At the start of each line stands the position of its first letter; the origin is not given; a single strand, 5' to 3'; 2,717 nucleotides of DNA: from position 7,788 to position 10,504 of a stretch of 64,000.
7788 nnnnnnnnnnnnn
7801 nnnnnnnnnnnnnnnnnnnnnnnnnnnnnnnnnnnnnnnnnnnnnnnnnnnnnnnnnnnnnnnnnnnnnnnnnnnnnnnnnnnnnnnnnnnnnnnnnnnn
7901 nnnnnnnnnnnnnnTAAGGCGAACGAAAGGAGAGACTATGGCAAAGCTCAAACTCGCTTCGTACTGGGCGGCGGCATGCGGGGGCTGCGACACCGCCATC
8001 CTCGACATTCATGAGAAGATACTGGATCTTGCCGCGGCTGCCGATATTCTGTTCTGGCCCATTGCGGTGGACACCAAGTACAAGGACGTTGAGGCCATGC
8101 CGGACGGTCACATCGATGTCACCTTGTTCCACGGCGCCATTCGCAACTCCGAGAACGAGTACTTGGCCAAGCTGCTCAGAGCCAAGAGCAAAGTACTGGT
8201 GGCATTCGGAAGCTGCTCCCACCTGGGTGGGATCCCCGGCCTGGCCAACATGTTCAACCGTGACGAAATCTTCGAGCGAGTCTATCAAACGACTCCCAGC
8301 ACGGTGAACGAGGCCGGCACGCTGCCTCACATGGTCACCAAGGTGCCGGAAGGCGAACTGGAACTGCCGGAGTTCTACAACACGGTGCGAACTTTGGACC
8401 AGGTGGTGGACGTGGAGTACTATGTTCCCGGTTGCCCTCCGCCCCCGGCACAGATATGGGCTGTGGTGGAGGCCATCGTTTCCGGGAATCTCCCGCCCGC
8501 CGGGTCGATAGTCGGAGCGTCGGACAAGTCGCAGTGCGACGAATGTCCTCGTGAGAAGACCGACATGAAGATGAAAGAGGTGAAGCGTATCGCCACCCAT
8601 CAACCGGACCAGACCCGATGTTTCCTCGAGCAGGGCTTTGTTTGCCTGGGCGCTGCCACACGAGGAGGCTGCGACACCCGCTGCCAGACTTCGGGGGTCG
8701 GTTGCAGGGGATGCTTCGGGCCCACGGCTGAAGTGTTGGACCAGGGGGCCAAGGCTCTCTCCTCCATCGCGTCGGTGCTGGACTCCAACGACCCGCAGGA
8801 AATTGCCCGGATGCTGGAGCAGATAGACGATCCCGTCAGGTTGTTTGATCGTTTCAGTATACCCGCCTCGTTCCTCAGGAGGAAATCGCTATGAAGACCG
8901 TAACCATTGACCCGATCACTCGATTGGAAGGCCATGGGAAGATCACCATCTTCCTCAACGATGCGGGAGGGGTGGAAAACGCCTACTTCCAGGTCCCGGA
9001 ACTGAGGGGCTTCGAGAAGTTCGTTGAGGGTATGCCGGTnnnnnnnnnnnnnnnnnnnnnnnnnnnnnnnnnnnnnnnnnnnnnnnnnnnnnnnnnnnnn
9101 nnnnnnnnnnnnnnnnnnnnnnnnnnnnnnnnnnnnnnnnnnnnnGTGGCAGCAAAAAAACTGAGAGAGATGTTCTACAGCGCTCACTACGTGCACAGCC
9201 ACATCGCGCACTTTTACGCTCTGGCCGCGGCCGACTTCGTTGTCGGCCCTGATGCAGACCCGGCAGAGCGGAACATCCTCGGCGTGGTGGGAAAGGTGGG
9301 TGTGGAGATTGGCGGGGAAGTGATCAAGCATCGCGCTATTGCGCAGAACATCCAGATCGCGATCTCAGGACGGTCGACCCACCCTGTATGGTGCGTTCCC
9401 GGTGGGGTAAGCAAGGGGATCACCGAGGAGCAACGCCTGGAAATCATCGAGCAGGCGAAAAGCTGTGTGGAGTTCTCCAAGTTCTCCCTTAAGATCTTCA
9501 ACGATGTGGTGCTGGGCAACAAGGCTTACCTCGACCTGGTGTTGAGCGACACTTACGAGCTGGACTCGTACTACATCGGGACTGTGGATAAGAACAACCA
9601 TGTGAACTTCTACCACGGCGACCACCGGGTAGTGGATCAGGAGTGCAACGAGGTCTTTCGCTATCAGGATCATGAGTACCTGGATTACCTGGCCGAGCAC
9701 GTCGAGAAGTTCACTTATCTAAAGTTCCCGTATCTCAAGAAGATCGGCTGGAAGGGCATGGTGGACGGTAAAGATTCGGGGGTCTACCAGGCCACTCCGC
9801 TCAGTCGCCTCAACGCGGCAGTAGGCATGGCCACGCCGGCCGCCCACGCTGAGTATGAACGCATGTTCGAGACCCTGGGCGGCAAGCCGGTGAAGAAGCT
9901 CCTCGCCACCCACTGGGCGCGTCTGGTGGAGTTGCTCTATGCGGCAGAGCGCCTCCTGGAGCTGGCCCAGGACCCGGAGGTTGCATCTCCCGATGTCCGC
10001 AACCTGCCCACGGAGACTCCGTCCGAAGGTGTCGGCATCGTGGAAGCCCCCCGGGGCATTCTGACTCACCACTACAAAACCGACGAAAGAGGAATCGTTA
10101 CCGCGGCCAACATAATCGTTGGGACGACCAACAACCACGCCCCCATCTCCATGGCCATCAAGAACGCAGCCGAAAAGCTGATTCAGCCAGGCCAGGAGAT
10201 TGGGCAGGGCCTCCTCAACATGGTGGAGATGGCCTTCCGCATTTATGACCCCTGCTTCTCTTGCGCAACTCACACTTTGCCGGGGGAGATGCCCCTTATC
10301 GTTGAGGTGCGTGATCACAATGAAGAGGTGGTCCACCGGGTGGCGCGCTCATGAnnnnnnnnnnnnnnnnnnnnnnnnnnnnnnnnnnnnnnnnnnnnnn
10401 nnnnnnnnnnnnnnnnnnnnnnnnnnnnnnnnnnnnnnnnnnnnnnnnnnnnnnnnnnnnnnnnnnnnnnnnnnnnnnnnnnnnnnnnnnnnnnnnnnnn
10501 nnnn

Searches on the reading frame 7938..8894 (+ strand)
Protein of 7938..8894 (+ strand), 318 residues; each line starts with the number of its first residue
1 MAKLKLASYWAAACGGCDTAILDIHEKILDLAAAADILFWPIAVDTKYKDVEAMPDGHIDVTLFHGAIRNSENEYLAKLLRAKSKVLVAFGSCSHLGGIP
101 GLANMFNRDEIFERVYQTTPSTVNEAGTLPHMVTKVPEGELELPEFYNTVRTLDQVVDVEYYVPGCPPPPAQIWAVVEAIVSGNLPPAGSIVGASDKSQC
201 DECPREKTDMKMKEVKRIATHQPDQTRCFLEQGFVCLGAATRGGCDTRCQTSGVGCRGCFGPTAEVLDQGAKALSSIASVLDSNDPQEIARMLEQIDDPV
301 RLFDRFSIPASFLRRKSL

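Call 14: search_protein_families(library=pfam, proteins=[window:7938-8894:+], max_evalue=0.00001)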
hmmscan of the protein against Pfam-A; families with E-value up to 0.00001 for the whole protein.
window:7938-8894:+ (318 aa): 1 family
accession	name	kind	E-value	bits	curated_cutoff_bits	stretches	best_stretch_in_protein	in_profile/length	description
PF01058.29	Oxidored_q6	-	1.7e-23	83.2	27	1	14-179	1-127/128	NADH ubiquinone oxidoreductase, 20 Kd subunit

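Call 82: find_encoding_contigs(protein=window:7938-8894:+, flank=2500, max_places=8)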
Protein window:7938-8894:+ (318 aa): 11 contigs read that carry it; 4 places shown.
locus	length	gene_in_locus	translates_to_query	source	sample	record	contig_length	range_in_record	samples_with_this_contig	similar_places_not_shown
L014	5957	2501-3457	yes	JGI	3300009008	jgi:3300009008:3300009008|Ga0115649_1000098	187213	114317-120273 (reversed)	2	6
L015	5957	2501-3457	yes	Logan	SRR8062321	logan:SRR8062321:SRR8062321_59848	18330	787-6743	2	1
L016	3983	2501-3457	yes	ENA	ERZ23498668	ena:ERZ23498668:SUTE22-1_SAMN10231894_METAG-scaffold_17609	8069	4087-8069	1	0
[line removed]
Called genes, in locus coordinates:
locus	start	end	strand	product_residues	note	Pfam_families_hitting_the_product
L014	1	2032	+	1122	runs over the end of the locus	PF00890:FAD_binding_2 (weak), PF12831:FAD_oxidored, PF13450:NAD_binding_8 (weak), PF14691:Fer4_20, PF00890:FAD_binding_2 (weak), PF01266:DAO (weak), PF07992:Pyr_redox_2, PF13450:NAD_binding_8, +16 more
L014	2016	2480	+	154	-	PF02662:FlpD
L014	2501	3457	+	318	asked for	PF01058:Oxidored_q6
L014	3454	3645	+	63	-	PF27537:HoxH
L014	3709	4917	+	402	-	PF00374:NiFeSe_Hases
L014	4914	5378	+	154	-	PF01750:HycI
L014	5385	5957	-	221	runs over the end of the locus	PF00072:Response_reg, PF08281:Sigma70_r4_2, PF00196:GerE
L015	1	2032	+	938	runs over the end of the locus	?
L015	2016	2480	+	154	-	PF02662:FlpD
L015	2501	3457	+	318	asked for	PF01058:Oxidored_q6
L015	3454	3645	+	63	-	PF27537:HoxH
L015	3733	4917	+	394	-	PF00374:NiFeSe_Hases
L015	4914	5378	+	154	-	PF01750:HycI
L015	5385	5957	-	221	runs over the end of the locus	PF00072:Response_reg, PF08281:Sigma70_r4_2, PF00196:GerE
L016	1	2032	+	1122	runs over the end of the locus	PF00890:FAD_binding_2 (weak), PF12831:FAD_oxidored, PF13450:NAD_binding_8 (weak), PF14691:Fer4_20, PF00890:FAD_binding_2 (weak), PF01266:DAO (weak), PF07992:Pyr_redox_2, PF13450:NAD_binding_8, +16 more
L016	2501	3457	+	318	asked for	PF01058:Oxidored_q6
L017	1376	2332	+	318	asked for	PF01058:Oxidored_q6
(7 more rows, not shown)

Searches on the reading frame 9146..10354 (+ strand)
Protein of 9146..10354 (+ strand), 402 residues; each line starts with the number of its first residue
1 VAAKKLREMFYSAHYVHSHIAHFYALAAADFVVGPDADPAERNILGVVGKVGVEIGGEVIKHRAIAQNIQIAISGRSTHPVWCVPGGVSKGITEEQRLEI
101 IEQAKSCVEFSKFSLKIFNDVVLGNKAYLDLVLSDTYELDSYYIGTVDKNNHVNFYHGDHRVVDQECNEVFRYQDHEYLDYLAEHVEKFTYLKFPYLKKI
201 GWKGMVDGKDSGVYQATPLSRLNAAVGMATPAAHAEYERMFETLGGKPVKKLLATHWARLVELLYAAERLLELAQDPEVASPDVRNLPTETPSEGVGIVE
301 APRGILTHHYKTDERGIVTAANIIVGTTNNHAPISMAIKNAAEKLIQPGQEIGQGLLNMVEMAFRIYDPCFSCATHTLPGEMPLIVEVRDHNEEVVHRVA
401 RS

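Call 14: search_protein_families(library=pfam, proteins=[window:9146-10354:+], max_evalue=0.00001)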
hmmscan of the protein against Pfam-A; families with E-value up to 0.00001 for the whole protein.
window:9146-10354:+ (402 aa): 1 family
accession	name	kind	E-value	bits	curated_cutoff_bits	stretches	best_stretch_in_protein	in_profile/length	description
PF00374.24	NiFeSe_Hases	-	3.4e-18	66.3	25.8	1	145-376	283-508/508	Nickel-dependent hydrogenase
